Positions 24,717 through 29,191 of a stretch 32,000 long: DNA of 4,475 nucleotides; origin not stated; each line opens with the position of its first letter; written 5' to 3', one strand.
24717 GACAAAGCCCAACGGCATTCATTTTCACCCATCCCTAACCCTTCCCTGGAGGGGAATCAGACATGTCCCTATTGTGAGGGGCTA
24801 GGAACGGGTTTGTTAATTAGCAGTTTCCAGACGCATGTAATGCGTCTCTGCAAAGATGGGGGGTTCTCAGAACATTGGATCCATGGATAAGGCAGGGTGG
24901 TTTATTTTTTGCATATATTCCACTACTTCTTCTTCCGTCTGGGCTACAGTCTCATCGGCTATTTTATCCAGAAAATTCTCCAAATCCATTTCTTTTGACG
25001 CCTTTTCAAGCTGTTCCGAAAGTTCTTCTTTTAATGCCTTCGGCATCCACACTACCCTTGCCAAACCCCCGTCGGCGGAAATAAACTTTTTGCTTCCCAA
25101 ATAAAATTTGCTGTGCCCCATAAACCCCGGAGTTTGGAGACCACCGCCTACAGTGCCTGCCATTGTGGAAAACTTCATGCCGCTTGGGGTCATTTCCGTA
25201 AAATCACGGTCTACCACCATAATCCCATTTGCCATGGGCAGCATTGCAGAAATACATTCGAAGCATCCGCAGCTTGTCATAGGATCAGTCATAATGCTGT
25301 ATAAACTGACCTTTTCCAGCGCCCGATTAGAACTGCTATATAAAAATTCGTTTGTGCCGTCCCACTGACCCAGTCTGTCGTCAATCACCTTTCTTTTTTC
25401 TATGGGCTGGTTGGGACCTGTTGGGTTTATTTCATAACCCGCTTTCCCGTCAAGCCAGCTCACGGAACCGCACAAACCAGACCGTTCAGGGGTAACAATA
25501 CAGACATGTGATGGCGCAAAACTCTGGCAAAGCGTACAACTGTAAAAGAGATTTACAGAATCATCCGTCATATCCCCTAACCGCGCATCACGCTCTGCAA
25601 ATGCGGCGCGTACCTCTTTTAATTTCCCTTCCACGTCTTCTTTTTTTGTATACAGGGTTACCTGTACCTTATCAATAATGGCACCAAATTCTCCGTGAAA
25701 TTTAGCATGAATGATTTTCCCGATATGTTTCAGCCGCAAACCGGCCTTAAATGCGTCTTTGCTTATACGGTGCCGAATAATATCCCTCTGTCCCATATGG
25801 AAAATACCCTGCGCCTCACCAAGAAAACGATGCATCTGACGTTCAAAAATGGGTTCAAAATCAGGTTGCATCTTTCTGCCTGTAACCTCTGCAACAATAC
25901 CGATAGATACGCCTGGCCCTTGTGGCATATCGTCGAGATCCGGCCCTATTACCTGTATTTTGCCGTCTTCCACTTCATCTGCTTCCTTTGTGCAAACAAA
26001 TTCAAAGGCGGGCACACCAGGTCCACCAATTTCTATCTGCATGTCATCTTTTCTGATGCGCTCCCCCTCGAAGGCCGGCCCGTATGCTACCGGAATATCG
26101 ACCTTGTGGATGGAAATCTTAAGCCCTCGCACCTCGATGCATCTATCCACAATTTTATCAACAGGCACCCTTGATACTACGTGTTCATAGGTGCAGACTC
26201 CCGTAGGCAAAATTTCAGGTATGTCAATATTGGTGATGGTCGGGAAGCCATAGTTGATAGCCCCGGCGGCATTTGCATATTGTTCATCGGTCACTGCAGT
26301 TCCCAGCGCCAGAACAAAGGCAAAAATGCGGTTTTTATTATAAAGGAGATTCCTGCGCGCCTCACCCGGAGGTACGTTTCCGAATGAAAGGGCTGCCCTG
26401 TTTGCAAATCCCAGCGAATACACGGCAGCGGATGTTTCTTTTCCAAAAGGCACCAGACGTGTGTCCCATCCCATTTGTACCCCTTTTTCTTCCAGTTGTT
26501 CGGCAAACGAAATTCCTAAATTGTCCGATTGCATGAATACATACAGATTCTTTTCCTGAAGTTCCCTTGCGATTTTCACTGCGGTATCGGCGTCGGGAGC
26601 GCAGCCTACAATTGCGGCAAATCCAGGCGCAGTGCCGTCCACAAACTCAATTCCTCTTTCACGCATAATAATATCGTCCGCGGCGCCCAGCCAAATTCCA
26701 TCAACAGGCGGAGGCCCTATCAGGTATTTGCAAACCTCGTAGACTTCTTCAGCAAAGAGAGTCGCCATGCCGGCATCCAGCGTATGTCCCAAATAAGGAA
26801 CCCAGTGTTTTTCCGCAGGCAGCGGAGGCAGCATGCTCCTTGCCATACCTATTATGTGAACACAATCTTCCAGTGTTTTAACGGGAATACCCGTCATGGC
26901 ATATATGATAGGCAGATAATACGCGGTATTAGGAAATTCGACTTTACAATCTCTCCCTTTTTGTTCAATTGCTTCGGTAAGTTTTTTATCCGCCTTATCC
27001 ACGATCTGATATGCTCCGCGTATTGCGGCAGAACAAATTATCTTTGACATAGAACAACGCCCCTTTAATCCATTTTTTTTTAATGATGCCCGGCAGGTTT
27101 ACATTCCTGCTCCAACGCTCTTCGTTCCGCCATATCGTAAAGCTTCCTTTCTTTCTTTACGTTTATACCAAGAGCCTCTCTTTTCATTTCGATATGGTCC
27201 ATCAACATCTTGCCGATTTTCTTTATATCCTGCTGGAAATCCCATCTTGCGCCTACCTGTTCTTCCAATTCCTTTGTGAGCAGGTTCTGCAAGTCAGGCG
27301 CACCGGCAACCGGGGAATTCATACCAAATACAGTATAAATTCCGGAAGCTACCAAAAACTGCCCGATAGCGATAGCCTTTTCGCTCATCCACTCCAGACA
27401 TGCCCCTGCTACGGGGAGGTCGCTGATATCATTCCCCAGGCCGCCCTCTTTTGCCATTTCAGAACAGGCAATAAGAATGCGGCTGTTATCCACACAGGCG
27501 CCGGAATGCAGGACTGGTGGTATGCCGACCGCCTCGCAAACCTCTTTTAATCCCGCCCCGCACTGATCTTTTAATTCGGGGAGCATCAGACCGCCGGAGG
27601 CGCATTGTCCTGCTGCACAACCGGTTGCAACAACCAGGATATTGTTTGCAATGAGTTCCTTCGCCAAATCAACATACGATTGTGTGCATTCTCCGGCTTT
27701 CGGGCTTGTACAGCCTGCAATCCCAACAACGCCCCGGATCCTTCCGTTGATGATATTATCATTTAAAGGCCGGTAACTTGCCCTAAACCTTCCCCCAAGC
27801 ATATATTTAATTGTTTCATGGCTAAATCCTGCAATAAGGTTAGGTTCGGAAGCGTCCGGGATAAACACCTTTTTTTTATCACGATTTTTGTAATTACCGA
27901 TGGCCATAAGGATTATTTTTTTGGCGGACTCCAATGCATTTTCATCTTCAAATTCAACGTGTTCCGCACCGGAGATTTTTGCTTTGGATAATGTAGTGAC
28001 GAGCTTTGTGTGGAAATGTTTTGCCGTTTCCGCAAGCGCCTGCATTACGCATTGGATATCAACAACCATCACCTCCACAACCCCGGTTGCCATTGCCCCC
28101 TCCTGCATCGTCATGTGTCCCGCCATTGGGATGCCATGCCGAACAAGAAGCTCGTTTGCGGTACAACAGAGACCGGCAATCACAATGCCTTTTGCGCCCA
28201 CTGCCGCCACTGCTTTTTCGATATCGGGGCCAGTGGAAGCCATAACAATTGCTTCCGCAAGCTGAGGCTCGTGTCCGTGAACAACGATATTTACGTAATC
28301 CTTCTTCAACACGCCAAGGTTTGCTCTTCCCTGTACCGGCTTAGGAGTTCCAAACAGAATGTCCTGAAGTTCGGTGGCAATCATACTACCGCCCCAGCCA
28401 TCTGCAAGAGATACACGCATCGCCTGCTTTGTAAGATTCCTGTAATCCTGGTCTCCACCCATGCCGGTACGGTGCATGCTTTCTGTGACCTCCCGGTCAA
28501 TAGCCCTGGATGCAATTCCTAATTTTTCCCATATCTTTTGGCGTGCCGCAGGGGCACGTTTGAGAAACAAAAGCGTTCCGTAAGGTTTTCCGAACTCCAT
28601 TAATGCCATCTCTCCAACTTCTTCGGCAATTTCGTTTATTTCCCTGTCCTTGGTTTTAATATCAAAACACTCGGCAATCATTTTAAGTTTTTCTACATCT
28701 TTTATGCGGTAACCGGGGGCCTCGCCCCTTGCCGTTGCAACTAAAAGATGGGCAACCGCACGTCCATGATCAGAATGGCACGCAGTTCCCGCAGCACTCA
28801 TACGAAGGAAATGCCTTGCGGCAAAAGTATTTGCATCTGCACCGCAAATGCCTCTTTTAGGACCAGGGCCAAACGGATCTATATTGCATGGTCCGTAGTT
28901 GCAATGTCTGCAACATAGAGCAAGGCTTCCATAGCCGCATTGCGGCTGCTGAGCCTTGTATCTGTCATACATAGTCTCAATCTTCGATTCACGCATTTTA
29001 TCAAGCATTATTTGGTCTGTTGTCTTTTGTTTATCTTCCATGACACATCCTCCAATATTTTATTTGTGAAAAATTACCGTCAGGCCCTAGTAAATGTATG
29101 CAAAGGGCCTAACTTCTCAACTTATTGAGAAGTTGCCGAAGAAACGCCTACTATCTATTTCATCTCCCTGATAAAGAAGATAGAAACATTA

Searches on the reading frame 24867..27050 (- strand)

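Call 61: search_protein_families(library=pfam, proteins=[window:24867-27050:-], max_evalue=0.00001)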
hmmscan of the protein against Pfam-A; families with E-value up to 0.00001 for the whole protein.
window:24867-27050:- (727 aa): 3 families
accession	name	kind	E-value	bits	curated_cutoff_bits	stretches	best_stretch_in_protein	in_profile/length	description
PF19436.4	ACS_CODH_B_C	-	7.8e-125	415.7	25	1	484-727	1-245/245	ACS/CODH beta subunit C-terminal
PF03598.20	CdhC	-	9e-63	211.2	24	1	319-473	1-155/155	CO dehydrogenase/acetyl-CoA synthase complex beta subunit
PF18537.6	CODH_A_N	-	2.2e-30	104.9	32.2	1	22-110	2-83/83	Carbon monoxide dehydrogenase subunit alpha N-terminal domain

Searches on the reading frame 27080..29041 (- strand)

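Call 61: search_protein_families(library=pfam, proteins=[window:27080-29041:-], max_evalue=0.00001)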
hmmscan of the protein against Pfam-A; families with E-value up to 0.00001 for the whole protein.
window:27080-29041:- (653 aa): 1 family
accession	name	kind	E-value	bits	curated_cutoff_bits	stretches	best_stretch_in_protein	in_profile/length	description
PF03063.25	Prismane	-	2.2e-166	554.9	27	1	42-607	1-513/513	Prismane/CO dehydrogenase family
